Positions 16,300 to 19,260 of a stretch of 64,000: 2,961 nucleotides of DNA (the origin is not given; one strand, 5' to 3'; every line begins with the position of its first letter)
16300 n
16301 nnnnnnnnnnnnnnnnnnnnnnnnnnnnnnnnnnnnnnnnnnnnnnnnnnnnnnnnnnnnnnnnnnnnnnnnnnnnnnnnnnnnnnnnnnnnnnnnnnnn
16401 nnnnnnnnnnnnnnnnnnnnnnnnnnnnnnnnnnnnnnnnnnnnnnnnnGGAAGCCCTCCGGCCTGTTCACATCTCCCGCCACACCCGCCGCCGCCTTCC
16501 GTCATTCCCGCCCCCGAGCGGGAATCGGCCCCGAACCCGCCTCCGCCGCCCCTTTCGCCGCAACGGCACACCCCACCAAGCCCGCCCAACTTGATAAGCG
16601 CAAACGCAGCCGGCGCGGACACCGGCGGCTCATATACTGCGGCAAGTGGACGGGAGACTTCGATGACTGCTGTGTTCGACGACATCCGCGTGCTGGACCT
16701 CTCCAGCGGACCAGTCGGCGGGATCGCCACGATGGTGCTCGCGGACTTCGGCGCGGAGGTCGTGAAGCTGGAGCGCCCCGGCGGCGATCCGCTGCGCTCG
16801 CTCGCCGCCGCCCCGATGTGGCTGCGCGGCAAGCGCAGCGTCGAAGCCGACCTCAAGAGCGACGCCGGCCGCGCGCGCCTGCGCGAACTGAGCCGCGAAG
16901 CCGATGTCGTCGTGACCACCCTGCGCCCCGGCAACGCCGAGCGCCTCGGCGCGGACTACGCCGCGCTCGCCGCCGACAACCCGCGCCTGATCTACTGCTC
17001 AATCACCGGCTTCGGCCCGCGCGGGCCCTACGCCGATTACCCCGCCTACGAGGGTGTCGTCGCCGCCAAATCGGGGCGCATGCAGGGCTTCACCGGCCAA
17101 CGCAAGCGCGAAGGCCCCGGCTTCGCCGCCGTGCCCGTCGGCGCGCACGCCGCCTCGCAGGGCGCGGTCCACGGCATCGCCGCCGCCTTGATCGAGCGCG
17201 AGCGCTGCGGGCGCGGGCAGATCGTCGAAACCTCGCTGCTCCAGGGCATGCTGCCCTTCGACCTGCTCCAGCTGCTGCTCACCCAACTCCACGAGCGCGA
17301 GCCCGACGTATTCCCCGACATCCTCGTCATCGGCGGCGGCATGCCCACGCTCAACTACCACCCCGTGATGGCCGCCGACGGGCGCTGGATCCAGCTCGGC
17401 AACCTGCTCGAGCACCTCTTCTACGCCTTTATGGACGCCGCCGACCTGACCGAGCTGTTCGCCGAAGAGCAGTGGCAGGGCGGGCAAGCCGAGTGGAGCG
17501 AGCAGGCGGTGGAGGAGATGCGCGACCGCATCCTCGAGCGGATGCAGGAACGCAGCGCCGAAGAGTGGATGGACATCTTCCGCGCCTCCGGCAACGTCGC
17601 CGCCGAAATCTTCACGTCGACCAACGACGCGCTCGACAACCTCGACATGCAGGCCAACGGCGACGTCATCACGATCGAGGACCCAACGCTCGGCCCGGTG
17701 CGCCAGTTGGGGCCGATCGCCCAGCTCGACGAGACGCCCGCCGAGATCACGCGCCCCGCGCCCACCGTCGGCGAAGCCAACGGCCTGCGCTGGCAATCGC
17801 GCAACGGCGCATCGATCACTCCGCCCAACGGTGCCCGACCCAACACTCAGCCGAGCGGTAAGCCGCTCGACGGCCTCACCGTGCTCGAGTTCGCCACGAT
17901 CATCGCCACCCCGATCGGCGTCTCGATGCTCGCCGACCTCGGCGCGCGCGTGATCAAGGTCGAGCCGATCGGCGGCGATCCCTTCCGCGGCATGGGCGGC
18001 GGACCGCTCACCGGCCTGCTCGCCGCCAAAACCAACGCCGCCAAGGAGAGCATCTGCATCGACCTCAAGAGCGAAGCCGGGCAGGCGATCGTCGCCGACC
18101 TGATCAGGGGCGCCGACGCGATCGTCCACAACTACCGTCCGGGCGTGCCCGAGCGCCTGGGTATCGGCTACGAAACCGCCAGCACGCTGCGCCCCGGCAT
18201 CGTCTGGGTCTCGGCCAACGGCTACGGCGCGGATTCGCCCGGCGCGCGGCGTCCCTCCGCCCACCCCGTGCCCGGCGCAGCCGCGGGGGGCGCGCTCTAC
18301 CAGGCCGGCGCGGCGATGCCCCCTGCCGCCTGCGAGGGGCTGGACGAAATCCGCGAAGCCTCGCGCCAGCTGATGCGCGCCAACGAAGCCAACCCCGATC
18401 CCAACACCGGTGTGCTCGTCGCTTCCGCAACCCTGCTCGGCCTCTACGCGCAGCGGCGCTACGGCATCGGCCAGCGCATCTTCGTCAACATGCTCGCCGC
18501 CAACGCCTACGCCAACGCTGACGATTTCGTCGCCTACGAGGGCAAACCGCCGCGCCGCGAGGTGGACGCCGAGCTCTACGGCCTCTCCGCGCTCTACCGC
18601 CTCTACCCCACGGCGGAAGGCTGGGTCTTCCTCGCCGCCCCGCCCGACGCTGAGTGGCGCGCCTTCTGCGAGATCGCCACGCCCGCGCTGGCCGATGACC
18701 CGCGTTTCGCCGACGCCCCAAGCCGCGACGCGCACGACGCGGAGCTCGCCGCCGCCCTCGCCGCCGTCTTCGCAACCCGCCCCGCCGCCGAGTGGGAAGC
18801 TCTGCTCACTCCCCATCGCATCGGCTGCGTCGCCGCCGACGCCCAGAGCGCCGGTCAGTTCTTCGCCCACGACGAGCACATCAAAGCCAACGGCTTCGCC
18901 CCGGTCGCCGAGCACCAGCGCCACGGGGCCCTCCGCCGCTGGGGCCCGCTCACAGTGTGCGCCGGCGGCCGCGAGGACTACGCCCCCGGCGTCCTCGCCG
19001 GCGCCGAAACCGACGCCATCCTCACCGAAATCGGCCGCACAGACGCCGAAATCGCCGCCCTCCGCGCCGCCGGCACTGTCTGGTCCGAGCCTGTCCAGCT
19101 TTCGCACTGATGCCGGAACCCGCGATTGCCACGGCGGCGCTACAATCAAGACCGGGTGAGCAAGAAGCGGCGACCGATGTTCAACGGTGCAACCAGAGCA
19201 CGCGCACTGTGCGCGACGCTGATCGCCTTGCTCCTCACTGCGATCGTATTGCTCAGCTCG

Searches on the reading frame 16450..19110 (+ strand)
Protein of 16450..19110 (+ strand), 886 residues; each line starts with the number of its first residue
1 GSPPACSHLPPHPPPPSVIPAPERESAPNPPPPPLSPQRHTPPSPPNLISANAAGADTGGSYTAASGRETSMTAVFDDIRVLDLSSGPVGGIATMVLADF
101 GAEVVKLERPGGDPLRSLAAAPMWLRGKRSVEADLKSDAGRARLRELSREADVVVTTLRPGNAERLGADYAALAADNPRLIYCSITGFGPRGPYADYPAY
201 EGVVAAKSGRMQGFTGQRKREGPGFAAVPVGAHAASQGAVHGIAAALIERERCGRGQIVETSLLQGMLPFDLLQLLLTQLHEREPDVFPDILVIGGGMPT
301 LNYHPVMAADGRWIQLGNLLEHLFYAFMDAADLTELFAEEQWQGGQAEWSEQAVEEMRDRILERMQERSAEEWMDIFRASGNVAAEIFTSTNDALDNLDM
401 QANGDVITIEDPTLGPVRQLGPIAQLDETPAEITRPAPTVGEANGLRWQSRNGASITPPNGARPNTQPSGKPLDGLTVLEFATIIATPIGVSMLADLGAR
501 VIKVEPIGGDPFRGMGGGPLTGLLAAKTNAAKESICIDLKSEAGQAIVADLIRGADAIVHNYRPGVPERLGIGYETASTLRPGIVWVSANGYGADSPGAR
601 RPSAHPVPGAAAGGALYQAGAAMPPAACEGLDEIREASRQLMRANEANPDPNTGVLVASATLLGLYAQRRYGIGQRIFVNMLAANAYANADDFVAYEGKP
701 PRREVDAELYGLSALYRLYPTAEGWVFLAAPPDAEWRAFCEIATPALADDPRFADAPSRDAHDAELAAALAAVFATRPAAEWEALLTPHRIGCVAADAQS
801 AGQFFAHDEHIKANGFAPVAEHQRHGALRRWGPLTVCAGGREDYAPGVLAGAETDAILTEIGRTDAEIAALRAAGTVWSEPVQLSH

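Call 87: search_protein_families(library=pfam, proteins=[window:16450-19110:+], max_evalue=0.001)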
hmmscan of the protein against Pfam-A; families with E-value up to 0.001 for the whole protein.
window:16450-19110:+ (886 aa): 1 family
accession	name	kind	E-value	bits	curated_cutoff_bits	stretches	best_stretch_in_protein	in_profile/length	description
PF02515.22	CoA_transf_3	-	5.4e-157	523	23.3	2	77-443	2-365/366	CoA-transferase family III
